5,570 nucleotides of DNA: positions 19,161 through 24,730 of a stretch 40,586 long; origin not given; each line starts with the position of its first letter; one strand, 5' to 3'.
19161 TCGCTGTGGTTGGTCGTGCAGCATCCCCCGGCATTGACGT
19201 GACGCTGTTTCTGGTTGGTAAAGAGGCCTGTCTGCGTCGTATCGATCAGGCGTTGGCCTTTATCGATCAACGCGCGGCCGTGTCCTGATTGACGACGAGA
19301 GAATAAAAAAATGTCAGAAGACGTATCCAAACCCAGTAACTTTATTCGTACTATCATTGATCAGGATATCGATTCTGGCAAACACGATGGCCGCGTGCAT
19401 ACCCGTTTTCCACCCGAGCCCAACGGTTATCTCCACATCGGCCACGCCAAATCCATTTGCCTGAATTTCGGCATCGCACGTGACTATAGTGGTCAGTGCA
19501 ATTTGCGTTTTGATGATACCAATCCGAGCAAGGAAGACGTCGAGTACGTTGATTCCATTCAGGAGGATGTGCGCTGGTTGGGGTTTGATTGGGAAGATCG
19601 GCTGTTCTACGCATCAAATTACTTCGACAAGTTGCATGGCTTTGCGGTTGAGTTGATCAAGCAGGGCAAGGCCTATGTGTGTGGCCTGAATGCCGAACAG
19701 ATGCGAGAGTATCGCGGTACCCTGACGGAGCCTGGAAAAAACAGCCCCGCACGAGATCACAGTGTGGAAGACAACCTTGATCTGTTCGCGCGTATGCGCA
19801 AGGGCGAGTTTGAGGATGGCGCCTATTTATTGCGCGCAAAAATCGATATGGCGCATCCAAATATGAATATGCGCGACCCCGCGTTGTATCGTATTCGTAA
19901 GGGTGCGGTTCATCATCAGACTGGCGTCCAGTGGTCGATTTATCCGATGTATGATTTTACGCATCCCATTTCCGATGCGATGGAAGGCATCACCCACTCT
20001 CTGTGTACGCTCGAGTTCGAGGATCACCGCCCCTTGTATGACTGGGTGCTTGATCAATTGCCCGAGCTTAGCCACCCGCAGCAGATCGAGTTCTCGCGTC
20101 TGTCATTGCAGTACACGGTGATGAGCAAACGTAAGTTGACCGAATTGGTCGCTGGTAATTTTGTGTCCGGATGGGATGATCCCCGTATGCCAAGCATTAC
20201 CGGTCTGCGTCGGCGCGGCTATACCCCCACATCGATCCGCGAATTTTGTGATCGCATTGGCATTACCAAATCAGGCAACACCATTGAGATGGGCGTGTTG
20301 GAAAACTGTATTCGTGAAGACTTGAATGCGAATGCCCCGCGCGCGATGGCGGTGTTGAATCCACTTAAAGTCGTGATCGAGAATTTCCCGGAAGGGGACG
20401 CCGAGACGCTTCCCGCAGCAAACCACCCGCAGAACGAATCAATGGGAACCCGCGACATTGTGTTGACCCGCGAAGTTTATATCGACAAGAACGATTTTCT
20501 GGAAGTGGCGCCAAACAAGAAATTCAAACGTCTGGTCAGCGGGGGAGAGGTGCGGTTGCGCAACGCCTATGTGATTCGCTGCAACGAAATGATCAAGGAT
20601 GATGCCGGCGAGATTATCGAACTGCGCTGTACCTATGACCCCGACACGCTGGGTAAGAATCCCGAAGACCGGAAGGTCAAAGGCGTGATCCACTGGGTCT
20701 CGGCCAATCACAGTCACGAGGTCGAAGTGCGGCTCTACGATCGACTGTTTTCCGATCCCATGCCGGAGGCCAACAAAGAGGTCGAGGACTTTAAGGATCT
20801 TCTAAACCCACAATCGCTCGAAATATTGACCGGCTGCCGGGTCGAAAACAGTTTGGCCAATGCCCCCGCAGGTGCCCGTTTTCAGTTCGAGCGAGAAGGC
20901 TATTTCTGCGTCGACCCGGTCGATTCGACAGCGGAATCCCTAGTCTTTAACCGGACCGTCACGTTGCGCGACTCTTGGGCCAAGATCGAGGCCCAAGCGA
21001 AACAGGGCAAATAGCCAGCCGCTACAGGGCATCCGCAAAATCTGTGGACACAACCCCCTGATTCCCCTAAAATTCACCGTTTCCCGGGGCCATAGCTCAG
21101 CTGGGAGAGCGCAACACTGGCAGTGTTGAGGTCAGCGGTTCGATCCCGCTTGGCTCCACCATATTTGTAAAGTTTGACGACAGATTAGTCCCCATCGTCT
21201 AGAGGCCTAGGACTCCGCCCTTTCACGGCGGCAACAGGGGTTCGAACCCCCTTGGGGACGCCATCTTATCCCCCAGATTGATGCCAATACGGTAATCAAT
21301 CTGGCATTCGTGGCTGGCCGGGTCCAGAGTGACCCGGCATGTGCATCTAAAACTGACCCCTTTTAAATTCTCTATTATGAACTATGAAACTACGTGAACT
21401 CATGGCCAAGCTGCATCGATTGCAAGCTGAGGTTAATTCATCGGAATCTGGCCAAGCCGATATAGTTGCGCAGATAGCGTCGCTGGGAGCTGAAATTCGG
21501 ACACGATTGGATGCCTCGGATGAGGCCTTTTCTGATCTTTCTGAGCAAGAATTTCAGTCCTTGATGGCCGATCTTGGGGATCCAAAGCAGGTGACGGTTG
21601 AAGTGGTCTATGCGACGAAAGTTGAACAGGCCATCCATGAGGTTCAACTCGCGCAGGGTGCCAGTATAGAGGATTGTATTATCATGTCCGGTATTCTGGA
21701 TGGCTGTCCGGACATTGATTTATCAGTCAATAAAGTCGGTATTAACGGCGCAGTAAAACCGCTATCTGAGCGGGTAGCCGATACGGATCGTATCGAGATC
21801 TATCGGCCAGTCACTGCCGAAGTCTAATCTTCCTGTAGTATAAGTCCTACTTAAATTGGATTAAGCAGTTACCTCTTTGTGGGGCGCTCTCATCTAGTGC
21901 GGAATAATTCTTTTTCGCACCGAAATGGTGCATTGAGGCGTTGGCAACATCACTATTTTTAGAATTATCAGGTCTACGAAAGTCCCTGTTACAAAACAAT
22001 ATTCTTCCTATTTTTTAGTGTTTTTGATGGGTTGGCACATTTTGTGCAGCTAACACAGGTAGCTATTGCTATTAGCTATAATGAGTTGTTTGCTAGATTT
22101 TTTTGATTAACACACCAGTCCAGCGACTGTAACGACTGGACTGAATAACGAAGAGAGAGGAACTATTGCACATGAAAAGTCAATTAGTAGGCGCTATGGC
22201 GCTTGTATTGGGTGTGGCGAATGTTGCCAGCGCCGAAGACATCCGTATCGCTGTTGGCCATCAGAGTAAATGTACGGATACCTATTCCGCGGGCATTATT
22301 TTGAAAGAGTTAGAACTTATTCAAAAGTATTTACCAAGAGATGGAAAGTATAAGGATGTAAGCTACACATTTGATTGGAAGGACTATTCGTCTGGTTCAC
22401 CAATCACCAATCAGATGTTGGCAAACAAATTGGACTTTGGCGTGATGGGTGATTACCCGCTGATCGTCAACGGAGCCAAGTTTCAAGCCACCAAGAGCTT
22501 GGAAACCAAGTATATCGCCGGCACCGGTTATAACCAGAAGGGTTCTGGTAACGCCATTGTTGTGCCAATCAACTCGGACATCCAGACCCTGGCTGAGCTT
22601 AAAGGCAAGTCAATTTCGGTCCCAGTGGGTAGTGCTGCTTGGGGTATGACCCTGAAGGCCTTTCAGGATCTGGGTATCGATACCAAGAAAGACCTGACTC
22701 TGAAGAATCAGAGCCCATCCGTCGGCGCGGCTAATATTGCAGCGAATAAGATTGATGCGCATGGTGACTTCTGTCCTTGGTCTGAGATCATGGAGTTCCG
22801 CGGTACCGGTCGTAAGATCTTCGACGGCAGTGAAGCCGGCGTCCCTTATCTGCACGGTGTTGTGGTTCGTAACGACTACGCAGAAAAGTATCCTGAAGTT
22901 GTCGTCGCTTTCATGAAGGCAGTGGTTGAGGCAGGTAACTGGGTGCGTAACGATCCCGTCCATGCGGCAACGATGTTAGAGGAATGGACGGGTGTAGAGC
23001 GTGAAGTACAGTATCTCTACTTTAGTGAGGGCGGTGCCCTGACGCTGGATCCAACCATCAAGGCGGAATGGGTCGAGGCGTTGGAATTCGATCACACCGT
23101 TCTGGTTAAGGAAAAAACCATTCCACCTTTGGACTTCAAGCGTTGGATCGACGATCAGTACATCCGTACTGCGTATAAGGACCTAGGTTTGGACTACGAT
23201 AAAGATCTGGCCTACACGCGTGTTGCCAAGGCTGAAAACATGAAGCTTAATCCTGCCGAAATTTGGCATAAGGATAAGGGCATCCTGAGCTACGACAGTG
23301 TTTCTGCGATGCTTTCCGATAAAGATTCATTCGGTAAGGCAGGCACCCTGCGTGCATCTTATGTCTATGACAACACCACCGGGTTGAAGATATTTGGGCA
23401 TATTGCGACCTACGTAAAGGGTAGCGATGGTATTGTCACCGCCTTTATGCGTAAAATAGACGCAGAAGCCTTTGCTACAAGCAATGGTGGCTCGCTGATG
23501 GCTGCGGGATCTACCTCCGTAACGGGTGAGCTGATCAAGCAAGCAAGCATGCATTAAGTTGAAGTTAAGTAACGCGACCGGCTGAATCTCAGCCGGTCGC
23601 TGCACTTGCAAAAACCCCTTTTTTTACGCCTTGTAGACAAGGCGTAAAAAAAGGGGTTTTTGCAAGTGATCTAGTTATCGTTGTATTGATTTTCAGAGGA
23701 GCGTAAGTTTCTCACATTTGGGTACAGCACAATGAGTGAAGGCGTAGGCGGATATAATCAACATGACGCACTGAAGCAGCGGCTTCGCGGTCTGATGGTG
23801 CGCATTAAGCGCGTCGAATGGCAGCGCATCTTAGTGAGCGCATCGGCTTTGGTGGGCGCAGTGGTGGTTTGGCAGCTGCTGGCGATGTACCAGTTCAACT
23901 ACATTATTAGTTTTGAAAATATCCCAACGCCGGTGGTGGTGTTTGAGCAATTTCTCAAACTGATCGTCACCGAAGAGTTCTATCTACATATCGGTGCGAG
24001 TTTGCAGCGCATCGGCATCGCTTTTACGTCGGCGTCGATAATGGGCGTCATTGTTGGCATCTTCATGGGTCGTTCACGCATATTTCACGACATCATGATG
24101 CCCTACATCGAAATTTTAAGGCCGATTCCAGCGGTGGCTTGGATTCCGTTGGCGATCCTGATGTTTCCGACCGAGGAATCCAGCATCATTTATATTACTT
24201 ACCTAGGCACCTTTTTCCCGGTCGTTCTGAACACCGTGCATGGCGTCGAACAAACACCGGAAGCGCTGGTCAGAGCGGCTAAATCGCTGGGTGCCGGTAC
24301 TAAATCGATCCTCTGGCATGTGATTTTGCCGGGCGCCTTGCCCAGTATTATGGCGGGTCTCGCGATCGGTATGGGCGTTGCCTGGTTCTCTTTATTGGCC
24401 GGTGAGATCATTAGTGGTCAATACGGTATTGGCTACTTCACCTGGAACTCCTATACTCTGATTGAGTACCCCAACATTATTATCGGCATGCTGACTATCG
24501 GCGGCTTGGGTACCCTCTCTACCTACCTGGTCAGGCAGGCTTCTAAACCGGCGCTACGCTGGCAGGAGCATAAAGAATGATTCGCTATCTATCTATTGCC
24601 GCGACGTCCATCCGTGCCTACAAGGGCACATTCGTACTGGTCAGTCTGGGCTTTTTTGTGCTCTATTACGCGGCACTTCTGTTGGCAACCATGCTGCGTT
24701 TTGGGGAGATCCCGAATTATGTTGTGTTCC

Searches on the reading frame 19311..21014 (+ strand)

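Call 7: search_protein_families(library=ncbifam, proteins=[window:19311-21014:+], max_evalue=1e-10)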
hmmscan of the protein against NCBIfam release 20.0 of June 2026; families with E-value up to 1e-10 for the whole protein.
window:19311-21014:+ (567 aa): 8 families
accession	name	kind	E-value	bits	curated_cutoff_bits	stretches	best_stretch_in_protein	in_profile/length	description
NF011291.0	PRK14703.1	equivalog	1.2e-261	870.4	681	1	6-564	10-564/769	glutamine--tRNA ligase/YqeY domain fusion protein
TIGR00440.1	glnS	equivalog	3.3e-239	795.1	425.8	1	29-558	1-524/524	glutamine--tRNA ligase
TIGR00463.1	gltX_arch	equivalog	1.5e-106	357.2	401.75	1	25-546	90-557/560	glutamate--tRNA ligase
NF003169.0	PRK04156.1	equivalog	6.8e-91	305.6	516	1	25-546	98-564/567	glutamate--tRNA ligase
TIGR00464.1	gltX_bact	equivalog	3.8e-22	78.8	289.95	1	29-149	2-121/470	glutamate--tRNA ligase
NF004315.1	PRK05710.1-4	equivalog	5.7e-18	65.3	250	1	31-134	1-104/274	tRNA glutamyl-Q(34) synthetase GluQRS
NF004314.0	PRK05710.1-3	equivalog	1.6e-15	57.2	256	1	29-138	7-116/297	tRNA glutamyl-Q(34) synthetase GluQRS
TIGR03838.1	queuosine_YadB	equivalog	6.7e-13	48.6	276.7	1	31-137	3-111/272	tRNA glutamyl-Q(34) synthetase GluQRS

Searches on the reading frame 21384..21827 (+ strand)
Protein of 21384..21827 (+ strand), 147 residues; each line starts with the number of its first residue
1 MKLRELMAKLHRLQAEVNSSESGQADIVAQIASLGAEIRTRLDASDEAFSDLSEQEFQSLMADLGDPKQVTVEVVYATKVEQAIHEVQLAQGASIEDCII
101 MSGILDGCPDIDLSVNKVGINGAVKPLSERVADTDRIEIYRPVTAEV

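Call 7: search_protein_families(library=ncbifam, proteins=[window:21384-21827:+], max_evalue=1e-10)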
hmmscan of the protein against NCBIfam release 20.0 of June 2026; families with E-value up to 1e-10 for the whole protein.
window:21384-21827:+ (147 aa): 1 family
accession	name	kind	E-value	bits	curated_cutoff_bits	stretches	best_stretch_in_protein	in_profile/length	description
NF002490.0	PRK01777.1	equivalog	9.1e-20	70.9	75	1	68-145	2-79/96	RnfH family protein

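Call 8: search_protein_families(library=pfam, proteins=[window:21384-21827:+], max_evalue=0.00001)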
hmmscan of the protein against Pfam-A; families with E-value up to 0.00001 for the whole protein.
window:21384-21827:+ (147 aa): 1 family
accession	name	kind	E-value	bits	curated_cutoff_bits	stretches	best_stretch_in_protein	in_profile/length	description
PF03658.20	Ub-RnfH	-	7.1e-23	81.2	23.7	1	71-146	2-77/83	RnfH family Ubiquitin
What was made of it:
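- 21384..21827 (+): RnfH-family (Ub-RnfH) gene. The domain covers residues 68-145, so the true start is probably later than 21384. Pfam PF03658 at 7e-23 and NF002490 (calls 7, 8).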

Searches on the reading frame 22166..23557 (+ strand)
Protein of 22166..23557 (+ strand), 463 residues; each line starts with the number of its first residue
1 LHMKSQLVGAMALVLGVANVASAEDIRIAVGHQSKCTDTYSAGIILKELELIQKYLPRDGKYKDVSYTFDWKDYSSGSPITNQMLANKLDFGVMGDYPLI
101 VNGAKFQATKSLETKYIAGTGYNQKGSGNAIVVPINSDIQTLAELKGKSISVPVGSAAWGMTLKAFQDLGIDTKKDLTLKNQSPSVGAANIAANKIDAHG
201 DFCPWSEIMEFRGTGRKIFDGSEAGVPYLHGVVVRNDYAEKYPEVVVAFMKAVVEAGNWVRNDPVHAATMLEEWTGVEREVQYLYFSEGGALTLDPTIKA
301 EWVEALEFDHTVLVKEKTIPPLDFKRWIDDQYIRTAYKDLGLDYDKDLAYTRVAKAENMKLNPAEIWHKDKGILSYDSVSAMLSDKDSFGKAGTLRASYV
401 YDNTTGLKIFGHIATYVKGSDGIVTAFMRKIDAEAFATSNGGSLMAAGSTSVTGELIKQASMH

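Call 7: search_protein_families(library=ncbifam, proteins=[window:22166-23557:+], max_evalue=1e-10)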
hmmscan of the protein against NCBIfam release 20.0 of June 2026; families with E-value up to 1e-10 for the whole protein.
window:22166-23557:+ (463 aa): 4 families
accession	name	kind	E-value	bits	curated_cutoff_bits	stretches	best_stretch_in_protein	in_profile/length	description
TIGR01728.1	SsuA_fam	subfamily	5.9e-35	120.9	163.5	1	44-333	15-289/290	aliphatic sulfonate ABC transporter substrate-binding protein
TIGR01729.1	taurine_ABC_bnd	equivalog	1.3e-21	77.4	304.25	1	62-257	22-210/300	taurine ABC transporter substrate-binding protein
NF008553.0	PRK11480.1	equivalog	6e-17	61.8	490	1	64-262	48-237/320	taurine ABC transporter substrate-binding protein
NF008588.0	PRK11553.1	subfamily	1.5e-14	53.7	299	1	26-296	27-276/319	aliphatic sulfonate ABC transporter substrate-binding protein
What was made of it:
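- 22166..23557 (+): Periplasmic substrate-binding protein of the NMT1/SsuA/TauA/NrtA family. It is the conserved importer component of the module. TIGR01728 SsuA_fam at 120.9 bits, below its cut-off (call 7).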

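Call 8: search_protein_families(library=pfam, proteins=[window:22166-23557:+], max_evalue=0.00001)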
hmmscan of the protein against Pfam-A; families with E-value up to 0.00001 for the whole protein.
window:22166-23557:+ (463 aa): 2 families
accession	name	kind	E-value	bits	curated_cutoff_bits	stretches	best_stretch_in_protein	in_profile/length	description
PF13379.11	NMT1_2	-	2.6e-11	44.3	24.7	1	37-267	16-244/252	NMT1-like family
PF09084.16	NMT1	-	9.2e-10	39.2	20.5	1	128-267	74-216/216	NMT1/THI5 like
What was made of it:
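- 22166..23557 (+): Pfam NMT1_2 (call 8).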

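Call 34: search_solved_structures(query=window:22166-23557:+, max_evalue=0.001)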
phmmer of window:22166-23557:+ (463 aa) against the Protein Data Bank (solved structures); distinct sequences matched with E-value up to 0.001: 4.
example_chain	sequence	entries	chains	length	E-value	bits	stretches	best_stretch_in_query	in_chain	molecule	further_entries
3uif_A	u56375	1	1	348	1.3e-18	70.5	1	75-274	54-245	Sulfonate ABC transporter, periplasmic sulfonate-binding protein SsuA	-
6ssy_A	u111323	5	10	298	5.6e-12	48.6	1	63-258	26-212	Taurine-binding periplasmic protein | Taurine ABC transporter substrate-binding protein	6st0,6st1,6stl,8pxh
3e4r_A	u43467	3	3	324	1.5e-11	47.2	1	23-268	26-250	Nitrate transport protein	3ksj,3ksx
2x26_A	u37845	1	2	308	2.3e-08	36.7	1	68-313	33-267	PERIPLASMIC ALIPHATIC SULPHONATES-BINDING PROTEIN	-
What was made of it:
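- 22166..23557 (+): The nearest solved structures are SsuA 3uif and TauA 6ssy (call 34).
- On Sulfonate/taurine ABC importers (SsuABC/TauABC): The nearest solved SBPs are SsuA and TauA (call 34).
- The SBP is closest to SsuA and TauA (calls 7, 34).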

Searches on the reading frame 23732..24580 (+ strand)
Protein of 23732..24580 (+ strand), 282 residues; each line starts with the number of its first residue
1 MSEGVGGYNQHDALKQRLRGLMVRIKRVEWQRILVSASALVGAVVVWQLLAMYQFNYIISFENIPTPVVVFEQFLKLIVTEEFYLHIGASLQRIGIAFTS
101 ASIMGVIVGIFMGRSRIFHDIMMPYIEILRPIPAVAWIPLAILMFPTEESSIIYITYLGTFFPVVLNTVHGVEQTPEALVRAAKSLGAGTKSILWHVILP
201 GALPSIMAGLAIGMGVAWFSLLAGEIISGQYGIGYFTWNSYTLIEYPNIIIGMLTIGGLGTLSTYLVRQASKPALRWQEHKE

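Call 7: search_protein_families(library=ncbifam, proteins=[window:23732-24580:+], max_evalue=1e-10)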
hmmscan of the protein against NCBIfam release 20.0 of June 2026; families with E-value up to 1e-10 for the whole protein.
window:23732-24580:+ (282 aa): 6 families
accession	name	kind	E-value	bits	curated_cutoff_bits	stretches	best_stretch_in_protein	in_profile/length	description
NF007545.0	PRK10160.1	equivalog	3.5e-44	151.3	342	1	24-251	15-244/275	taurine ABC transporter permease TauC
NF040733.1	ABC_perm_U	equivalog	1.6e-40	139.2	295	1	31-278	6-249/251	ABC transporter permease subunit SaoP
TIGR01183.1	ntrB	equivalog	3.6e-40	137.8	209.05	1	82-266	14-198/202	nitrate ABC transporter permease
NF008470.0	PRK11365.1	equivalog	6.5e-40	137.2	347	1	40-278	18-253/263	aliphatic sulfonate ABC transporter permease SsuC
TIGR03416.1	ABC_choXWV_perm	equivalog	2.6e-15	56.6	363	1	48-213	50-214/267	choline ABC transporter permease subunit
NF008196.0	PRK10952.1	equivalog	8.7e-14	51.1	439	1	99-226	158-285/356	glycine betaine/L-proline ABC transporter permease ProW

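Call 8: search_protein_families(library=pfam, proteins=[window:23732-24580:+], max_evalue=0.00001)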
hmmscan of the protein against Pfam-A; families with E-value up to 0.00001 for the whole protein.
window:23732-24580:+ (282 aa): 1 family
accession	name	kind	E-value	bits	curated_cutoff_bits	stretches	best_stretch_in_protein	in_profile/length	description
PF00528.27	BPD_transp_1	-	3.9e-25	89.1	26.4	1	105-266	1-169/184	Binding-protein-dependent transport system inner membrane component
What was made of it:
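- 23732..24580 (+): ABC permease of the TauC/SsuC/NtrB type. Calls 7 and 8.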
